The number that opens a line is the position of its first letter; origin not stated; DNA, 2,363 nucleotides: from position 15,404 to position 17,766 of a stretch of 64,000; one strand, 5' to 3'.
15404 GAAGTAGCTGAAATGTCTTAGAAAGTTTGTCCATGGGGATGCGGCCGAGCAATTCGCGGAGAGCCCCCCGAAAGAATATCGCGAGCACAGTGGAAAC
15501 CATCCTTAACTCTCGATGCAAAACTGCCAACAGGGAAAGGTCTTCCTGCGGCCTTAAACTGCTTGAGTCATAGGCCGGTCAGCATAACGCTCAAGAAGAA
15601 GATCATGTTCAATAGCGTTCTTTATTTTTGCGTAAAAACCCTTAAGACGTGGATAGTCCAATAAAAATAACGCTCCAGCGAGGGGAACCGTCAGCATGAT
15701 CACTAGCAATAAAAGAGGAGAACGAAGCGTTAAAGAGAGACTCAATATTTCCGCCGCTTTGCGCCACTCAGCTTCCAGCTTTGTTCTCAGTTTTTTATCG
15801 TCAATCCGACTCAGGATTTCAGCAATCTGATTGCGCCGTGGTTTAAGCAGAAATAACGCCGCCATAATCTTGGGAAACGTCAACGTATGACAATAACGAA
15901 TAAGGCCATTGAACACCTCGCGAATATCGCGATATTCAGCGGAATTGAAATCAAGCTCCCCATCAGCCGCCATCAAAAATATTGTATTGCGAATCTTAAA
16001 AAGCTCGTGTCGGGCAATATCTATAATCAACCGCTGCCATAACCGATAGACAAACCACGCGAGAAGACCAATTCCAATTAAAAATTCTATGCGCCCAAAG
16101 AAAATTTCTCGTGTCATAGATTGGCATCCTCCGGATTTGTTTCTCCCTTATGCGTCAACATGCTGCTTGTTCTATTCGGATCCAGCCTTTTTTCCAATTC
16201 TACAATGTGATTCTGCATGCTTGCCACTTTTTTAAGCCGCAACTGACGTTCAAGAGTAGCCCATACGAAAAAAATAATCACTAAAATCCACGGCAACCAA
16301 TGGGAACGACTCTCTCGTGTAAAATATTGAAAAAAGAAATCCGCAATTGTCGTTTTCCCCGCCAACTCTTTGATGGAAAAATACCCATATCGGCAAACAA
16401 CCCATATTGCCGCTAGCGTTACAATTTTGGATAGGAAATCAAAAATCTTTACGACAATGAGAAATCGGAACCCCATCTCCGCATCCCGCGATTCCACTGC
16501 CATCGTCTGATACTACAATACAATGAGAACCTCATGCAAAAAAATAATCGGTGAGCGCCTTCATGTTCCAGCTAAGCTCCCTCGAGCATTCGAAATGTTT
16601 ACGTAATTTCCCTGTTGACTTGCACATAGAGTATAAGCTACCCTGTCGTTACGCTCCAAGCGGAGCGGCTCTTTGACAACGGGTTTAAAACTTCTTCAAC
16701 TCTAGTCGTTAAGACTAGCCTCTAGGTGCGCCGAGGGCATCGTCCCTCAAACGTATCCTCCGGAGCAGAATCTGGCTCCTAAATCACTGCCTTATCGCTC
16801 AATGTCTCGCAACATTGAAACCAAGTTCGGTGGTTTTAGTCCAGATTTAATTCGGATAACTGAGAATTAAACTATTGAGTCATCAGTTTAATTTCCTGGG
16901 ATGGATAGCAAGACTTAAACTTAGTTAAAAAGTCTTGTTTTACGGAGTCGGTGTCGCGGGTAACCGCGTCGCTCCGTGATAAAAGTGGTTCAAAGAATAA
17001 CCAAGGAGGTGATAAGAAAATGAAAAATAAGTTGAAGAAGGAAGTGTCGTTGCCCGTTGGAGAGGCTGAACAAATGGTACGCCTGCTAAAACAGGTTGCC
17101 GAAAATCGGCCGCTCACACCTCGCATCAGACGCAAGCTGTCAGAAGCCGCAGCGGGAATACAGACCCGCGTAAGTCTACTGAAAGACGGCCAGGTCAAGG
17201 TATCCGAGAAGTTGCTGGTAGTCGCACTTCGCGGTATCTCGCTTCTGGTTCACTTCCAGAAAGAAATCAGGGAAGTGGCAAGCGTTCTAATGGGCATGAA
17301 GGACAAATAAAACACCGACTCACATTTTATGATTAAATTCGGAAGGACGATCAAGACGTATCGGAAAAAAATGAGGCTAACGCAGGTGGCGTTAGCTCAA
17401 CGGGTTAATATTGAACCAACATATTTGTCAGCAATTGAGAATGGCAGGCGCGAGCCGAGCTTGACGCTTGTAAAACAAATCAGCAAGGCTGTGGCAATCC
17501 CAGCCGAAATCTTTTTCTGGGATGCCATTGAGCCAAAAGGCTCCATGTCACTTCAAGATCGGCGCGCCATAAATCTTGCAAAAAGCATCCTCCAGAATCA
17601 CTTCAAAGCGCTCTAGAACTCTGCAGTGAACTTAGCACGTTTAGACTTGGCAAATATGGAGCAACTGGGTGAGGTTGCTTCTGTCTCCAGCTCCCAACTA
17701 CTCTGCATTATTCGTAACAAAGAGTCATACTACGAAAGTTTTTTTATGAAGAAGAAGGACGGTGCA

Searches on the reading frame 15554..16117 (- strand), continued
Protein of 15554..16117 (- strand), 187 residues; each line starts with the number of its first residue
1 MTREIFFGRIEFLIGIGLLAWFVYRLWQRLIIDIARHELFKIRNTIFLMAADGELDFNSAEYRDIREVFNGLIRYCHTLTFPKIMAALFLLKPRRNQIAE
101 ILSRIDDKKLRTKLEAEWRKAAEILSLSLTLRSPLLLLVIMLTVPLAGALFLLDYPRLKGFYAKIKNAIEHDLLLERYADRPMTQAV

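Call 122: search_dna_similar(query=P0052, collection=phages, mode=protein, max_evalue=0.001, max_rows=25)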
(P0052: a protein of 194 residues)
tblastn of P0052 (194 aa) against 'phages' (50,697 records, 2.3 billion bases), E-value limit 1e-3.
Records with a match: 3; places in all: 3; records where one place covers at least 80% of the query: 0.
Best place of each record, by identity: <60% 3.
By first word of the organism name: Burkholderia 3.
By host as written in the record: Burkholderia pseudomallei 2; Burkholderia sp. 1.
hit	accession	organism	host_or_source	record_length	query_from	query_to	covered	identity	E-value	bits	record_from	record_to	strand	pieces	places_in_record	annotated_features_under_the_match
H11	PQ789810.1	Burkholderia phage vB_FUB5a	Burkholderia sp.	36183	24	90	35%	40.3%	7e-10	63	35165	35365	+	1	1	hypothetical protein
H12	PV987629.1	Burkholderia phage vB_FUB41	Burkholderia pseudomallei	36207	24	90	35%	40.3%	7e-10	63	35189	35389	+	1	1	hypothetical protein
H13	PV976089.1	Burkholderia phage vB_SBP26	Burkholderia pseudomallei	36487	24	90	35%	40.3%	7e-10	63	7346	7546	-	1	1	hypothetical protein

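Call 123: get_annotated_region(hit=H8, flank=5000)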
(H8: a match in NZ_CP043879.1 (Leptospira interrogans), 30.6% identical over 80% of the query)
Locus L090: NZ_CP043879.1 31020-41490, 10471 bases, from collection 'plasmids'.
description: Leptospira interrogans serovar Icterohaemorrhagiae strain Langkawi plasmid p2, complete sequence
organism: Leptospira interrogans (NCBI taxid 90062)
taxonomy: Bacteria; Spirochaetota; Spirochaetia; Leptospirales; Leptospiraceae; Leptospira; Leptospira interrogans
host: -; source: Homo sapiens,cell culture; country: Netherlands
typing (MOB-suite, as given by PLSDB): non-mobilizable; replicon rep_cluster_792
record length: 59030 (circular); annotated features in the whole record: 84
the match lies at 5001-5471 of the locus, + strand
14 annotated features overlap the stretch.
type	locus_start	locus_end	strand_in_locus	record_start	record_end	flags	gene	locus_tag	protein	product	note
CDS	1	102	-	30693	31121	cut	-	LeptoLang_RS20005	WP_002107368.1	hypothetical protein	-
CDS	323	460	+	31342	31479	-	-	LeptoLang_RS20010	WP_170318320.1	hypothetical protein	-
CDS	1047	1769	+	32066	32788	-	-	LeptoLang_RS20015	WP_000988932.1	hypothetical protein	-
CDS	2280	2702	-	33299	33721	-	-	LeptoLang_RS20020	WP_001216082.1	hypothetical protein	-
CDS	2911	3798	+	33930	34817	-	-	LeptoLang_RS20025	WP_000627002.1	histidine kinase N-terminal 7TM domain-containing protein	-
CDS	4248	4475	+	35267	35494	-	-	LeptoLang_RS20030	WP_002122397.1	hypothetical protein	-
CDS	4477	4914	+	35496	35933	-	-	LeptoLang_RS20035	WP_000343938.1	DUF2335 domain-containing protein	-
CDS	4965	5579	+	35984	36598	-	-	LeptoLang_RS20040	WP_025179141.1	hypothetical protein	-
CDS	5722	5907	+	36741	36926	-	-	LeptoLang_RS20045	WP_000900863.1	DUF433 domain-containing protein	-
CDS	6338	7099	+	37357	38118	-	-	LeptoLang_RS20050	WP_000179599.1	DNA-processing protein DprA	GO:0009294 - DNA-mediated transformation [Evidence IEA]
CDS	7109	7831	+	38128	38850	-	-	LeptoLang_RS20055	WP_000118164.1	hypothetical protein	-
CDS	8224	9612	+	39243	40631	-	-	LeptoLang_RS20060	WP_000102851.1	DUF4041 domain-containing protein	-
CDS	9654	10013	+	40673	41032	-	-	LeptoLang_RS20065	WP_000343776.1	hypothetical protein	-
CDS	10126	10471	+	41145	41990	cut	-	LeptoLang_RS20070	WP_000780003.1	ankyrin repeat domain-containing protein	-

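Call 127: list_cluster_members(proteins=[P0037, P0040, P0045, P0052, P0062, P0075, P0081, P0098, P0116, P0148])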
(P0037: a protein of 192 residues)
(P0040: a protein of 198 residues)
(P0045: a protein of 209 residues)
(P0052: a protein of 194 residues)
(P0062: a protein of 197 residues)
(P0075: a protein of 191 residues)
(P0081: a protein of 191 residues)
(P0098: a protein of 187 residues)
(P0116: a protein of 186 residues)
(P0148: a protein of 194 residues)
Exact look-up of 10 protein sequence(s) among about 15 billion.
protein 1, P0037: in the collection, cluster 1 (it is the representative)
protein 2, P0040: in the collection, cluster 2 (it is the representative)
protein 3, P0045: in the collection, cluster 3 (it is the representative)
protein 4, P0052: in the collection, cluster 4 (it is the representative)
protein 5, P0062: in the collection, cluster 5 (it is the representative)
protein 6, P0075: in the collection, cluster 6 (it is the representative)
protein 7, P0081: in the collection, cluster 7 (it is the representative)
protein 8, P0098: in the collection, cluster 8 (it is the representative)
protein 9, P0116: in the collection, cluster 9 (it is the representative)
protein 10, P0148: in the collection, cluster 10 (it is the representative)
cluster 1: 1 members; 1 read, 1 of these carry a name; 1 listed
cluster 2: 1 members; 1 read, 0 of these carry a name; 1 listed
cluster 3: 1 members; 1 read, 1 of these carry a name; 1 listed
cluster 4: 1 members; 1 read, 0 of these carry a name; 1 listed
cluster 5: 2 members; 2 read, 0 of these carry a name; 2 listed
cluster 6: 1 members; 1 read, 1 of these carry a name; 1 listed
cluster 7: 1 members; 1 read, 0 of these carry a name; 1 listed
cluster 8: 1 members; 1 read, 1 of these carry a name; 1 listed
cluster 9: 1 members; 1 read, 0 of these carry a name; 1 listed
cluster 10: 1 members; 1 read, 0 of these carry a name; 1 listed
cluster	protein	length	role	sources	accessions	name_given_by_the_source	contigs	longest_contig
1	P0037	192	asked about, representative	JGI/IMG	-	hypothetical protein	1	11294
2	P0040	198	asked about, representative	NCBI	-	-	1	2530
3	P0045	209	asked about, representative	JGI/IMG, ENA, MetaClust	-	\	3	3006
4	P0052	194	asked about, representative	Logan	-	-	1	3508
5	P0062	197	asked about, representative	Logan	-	-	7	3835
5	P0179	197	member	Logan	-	-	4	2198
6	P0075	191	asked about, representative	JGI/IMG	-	hypothetical protein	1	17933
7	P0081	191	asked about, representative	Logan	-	-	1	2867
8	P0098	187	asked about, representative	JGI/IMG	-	hypothetical protein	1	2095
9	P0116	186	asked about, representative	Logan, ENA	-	-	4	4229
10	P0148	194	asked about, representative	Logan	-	-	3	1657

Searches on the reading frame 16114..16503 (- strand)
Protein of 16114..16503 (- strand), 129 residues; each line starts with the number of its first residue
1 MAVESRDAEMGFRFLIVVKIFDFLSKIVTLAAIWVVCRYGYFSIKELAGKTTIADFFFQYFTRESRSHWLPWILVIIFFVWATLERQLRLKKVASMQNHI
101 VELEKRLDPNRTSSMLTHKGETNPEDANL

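Call 5: search_protein_families(library=pfam, proteins=[window:16114-16503:-], max_evalue=0.1)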
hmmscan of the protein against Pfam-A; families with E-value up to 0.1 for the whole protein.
window:16114-16503:- (129 aa): 0 families

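Call 6: search_protein_families(library=padloc, proteins=[window:16114-16503:-], max_evalue=0.1)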
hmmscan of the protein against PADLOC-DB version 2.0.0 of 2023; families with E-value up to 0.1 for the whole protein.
window:16114-16503:- (129 aa): 0 families

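Call 21: find_homologous_proteins(query=window:16114-16503:-, max_evalue=0.01)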
Query window:16114-16503:- (129 aa): 3 proteins with E <= 0.01 among 7 candidates.
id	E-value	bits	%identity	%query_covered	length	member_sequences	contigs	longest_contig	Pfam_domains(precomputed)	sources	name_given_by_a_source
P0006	2.3e-74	265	100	93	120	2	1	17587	-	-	-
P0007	3.0e-61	223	76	98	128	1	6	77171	-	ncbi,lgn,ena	-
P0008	8.5e-3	34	35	67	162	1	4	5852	-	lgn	-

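Call 25: find_encoding_contigs(protein=P0008, flank=6000, max_places=6)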
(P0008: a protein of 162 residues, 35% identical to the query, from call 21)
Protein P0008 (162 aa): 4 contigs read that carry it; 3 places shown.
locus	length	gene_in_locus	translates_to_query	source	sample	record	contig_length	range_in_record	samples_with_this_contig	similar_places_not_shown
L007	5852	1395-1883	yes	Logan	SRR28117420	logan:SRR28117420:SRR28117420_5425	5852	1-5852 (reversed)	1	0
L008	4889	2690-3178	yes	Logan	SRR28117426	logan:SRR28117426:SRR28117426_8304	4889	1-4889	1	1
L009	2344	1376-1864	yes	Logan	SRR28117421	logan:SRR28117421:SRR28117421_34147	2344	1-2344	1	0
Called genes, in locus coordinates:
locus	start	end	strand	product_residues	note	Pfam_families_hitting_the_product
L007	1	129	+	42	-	?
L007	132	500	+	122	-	-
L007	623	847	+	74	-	PF05930:Phage_AlpA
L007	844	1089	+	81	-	-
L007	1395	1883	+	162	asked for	-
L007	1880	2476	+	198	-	-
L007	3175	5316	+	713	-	PF07715:Plug, PF00593:TonB_dep_Rec_b-barrel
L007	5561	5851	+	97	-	?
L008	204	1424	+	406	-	PF13356:Arm-DNA-bind_3, PF14659:Phage_int_SAM_3 (weak), PF22022:Phage_int_M, PF00589:Phage_integrase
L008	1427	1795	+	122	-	-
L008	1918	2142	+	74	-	PF05930:Phage_AlpA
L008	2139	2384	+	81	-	-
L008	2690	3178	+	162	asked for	-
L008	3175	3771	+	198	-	-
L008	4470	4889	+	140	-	?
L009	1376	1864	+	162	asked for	-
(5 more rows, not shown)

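Call 31: find_related_loci(query=A4, collection=viral_contigs, flank=8000)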
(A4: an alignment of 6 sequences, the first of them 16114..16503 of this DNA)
Query A4 (129 aa) in viral_contigs; peptide patterns used: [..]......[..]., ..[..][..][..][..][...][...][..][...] (x = any residue, [..] = any of these).
30 stretches matched a pattern; 2 encode a relative of the query (tblastn E <= 1e-3); 2 distinct loci.
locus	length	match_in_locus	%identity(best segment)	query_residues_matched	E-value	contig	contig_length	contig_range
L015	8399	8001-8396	32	19-127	2e-9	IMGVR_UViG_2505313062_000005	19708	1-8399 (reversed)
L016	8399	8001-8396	32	19-127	2e-9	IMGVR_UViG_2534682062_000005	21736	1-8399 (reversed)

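Call 36: search_protein_families(library=phrogs, proteins=[window:16114-16503:-, P0008, L007:1880-2476:+], max_evalue=0.1)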
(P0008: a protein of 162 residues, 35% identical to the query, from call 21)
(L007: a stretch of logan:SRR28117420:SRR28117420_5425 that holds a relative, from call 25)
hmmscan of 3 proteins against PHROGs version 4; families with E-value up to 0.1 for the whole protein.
window:16114-16503:- (129 aa): 2 families
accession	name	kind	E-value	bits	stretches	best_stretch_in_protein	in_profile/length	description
phrog_27816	-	unknown function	3.3e-07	31.6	1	34-126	21-120/121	-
phrog_28937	-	unknown function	0.018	16.1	1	38-86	20-69/124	-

P0008 (162 aa): 1 family
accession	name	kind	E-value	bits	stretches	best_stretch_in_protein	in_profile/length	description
phrog_27816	-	unknown function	1.5e-17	65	1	27-161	7-120/121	-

L007:1880-2476:+ (198 aa): 2 families
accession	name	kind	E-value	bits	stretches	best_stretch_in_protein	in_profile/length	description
phrog_13156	-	unknown function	1.7e-21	77.7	1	11-147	7-145/198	-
phrog_24550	-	unknown function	0.0029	18.3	1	32-152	30-146/185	-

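Call 37: search_protein_families(library=ncbifam, proteins=[window:16114-16503:-, P0008, L007:1880-2476:+], max_evalue=0.1)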
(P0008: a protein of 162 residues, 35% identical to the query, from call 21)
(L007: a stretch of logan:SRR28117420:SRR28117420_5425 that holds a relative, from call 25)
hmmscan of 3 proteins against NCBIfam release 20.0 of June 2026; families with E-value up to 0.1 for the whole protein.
window:16114-16503:- (129 aa): 1 family
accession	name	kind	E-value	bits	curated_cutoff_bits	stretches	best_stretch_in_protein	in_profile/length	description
NF058643.1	TranRegCurRPseudo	equivalog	0.037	13.7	300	1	24-65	30-71/193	TetR family transcriptional repressor CurR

P0008 (162 aa): 0 families

L007:1880-2476:+ (198 aa): 0 families

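Call 39: search_dna_similar(query=P0008, collection=phages, mode=protein, max_evalue=0.001, max_rows=30)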
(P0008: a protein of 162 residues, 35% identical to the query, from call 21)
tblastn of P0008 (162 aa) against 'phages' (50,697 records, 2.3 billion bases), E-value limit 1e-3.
No match.

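Call 44: search_protein_families(library=padloc, proteins=[P0008, L007:1880-2476:+, L015:7908-8399:+], max_evalue=1)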
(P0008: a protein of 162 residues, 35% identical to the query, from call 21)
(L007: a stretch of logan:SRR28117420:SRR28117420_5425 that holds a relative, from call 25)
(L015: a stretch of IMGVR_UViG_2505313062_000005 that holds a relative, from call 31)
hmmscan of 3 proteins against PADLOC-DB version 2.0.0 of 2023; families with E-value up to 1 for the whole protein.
P0008 (162 aa): 0 families

L007:1880-2476:+ (198 aa): 1 family
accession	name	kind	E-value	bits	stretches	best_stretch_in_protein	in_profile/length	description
PDLC02977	1TM-TIR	-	2.7e-10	38.1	1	27-163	26-156/186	-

L015:7908-8399:+ (163 aa): 0 families

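Call 50: search_dna_similar(query=L007:1880-2476:+, collection=phages, mode=protein, max_evalue=5, max_rows=40)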
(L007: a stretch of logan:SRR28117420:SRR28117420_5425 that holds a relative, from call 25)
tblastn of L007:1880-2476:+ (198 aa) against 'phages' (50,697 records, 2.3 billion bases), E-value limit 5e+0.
Records with a match: 4; places in all: 4; records where one place covers at least 80% of the query: 0.
Best place of each record, by identity: <60% 4.
By first word of the organism name: Burkholderia 3; Salmonella 1.
By host as written in the record: Burkholderia pseudomallei 2; Burkholderia sp. 1; - 1.
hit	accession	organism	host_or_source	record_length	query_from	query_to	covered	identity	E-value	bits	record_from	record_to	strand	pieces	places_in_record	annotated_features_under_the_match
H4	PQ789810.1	Burkholderia phage vB_FUB5a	Burkholderia sp.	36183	22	75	27%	35.2%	7e-3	42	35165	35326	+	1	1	hypothetical protein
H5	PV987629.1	Burkholderia phage vB_FUB41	Burkholderia pseudomallei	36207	22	75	27%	35.2%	7e-3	42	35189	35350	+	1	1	hypothetical protein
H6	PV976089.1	Burkholderia phage vB_SBP26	Burkholderia pseudomallei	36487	22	75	27%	35.2%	7e-3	42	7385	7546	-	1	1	hypothetical protein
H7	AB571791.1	Salmonella enterica subsp. enterica serovar Typhimurium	-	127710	104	163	30%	29.7%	5e+0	34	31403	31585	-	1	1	conserved hypothetical protein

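Call 94: search_protein_families(library=padloc, alignment_id=A13, max_evalue=0.05)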
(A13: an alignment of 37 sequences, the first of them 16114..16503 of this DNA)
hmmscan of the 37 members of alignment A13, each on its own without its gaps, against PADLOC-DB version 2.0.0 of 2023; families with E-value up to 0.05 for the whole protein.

A. member 1, window:16114-16503:- (129 aa): 0 families

B. families by the number of members that match (of 37 scanned): 5 families
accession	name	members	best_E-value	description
PDLC02978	2TM-TIR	2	0.024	-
PDLC01605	Csx27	1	0.0085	CAS-VI-B; associated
PDLC02340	RexB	1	0.029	RexB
PDLC00034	DruM2|DruM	1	0.032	DNA cytosine methylase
PDLC04728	PDC-M61A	1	0.041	-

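Call 95: search_protein_families(library=pfam, alignment_id=A13, max_evalue=0.05)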
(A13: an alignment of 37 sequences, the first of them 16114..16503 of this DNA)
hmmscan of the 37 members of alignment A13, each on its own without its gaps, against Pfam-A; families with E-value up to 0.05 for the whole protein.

A. member 1, window:16114-16503:- (129 aa): 0 families

B. families by the number of members that match (of 37 scanned): 10 families
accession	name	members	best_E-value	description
PF19145.5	DUF5827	1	0.00033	Family of unknown function (DUF5827)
PF14316.11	DUF4381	1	0.0055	Domain of unknown function (DUF4381)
PF03729.18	DUF308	1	0.008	Short repeat of unknown function (DUF308)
PF11377.13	DUF3180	1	0.0092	Protein of unknown function (DUF3180)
PF03706.18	LPG_synthase_TM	1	0.015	Lysylphosphatidylglycerol synthase TM region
PF07332.16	Phage_holin_3_6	1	0.018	Putative Actinobacterial Holin-X, holin superfamily III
PF22482.2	AsnC_trans_reg_3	1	0.02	PF0864 C-terminal dimeric alpha+beta barrel domain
PF04977.20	DivIC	1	0.021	Septum formation initiator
PF14158.11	YndJ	1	0.042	YndJ-like protein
PF17813.7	RET_CLD4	1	0.047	RET Cadherin like domain 4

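Call 108: predict_structure(alignment_id=A14)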
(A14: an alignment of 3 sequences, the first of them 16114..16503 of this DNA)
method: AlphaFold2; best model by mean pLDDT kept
length: 129 residues; sequences in the alignment: 3
mean_pLDDT: 65.0   pTM: 0.28
mean pLDDT of the five models: 65.0, 62.0, 61.2, 60.6, 60.0
residues with pLDDT >= 90: 0; 70-90: 50; 50-70: 64; < 50: 15
segments of 3 or more residues with pLDDT < 50: 115-123, 126-129
pLDDT, mean of each block of 10 residues (from residue 1): 57 77 81 79 62 57 56 76 73 67 63 49 46
secondary structure, 60 per line:
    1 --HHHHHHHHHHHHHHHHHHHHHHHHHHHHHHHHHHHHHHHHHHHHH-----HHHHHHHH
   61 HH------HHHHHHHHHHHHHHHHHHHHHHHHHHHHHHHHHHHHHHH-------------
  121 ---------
elements in order: H3-47 H53-62 H69-107

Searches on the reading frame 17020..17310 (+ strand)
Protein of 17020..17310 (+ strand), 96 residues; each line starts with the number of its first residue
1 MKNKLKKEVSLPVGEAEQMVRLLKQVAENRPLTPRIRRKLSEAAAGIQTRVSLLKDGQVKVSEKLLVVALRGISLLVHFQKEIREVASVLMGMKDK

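Call 5: search_protein_families(library=pfam, proteins=[window:17020-17310:+], max_evalue=0.1)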
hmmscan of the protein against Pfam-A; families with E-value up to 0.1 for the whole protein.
window:17020-17310:+ (96 aa): 0 families

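Call 6: search_protein_families(library=padloc, proteins=[window:17020-17310:+], max_evalue=0.1)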
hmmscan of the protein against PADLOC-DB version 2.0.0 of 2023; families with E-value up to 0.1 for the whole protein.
window:17020-17310:+ (96 aa): 0 families

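Call 36: search_protein_families(library=phrogs, proteins=[window:17020-17310:+], max_evalue=0.1)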
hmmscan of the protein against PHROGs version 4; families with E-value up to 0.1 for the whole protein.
window:17020-17310:+ (96 aa): 0 families

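Call 37: search_protein_families(library=ncbifam, proteins=[window:17020-17310:+], max_evalue=0.1)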
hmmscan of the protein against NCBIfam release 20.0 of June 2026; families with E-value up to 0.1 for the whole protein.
window:17020-17310:+ (96 aa): 0 families

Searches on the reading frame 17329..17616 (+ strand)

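Call 5: search_protein_families(library=pfam, proteins=[window:17329-17616:+], max_evalue=0.1)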
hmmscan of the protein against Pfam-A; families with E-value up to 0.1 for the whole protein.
window:17329-17616:+ (95 aa): 6 families
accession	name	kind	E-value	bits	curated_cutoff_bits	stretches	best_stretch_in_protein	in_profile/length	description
PF01381.28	HTH_3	-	1.5e-13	51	23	1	8-59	1-52/55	Helix-turn-helix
PF13560.12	HTH_31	-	2e-10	41.2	27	1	4-56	2-55/64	Helix-turn-helix domain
PF12844.13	HTH_19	-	3.4e-08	33.7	30.2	1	5-60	1-56/64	Helix-turn-helix domain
PF13413.12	HTH_25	-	0.00024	21.3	24.6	1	10-40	4-34/62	Helix-turn-helix domain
PF13744.12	HTH_37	-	0.0039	17.4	27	1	5-40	20-55/80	Helix-turn-helix domain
PF13443.12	HTH_26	-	0.035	14.8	22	1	10-55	4-50/63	Cro/C1-type HTH DNA-binding domain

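Call 6: search_protein_families(library=padloc, proteins=[window:17329-17616:+], max_evalue=0.1)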
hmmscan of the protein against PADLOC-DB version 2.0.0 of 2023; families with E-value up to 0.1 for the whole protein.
window:17329-17616:+ (95 aa): 21 families
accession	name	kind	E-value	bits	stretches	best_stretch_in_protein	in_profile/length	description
PDLC02926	HTH_VI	-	6.7e-21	72.4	1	4-89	2-86/92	-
PDLC03665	Control_protein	-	3.3e-11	41.3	1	2-57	7-63/77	control protein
PDLC03949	RmrA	-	1.8e-08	31.6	1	8-69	7-68/363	-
PDLC03952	RmrA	-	3.8e-08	30.6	1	8-79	27-98/395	-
PDLC03953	RmrA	-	5.2e-08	30.5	1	4-68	6-70/373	-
PDLC03954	RmrA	-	1.5e-07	28.7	1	5-68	12-75/380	-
PDLC03666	Control_protein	-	1.9e-07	29.4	1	3-57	6-60/77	control protein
PDLC03946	RmrA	-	2.4e-07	27.8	1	8-68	7-67/357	-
PDLC03955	RmrA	-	2.5e-07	28.3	1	10-69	27-86/371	-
PDLC04142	capH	-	5.8e-07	28.5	1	3-67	6-70/103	capH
PDLC03948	RmrA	-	1.9e-06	25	1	12-70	17-75/397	-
PDLC03951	RmrA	-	2.3e-06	24.8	1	8-73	13-77/400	-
PDLC03944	RmrA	-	1.7e-05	22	1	6-64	9-67/384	-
PDLC03668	Control_protein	-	7.5e-05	21.2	1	7-63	12-68/79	control protein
PDLC03664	Control_protein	-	9.5e-05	20.8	1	1-62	11-73/74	control protein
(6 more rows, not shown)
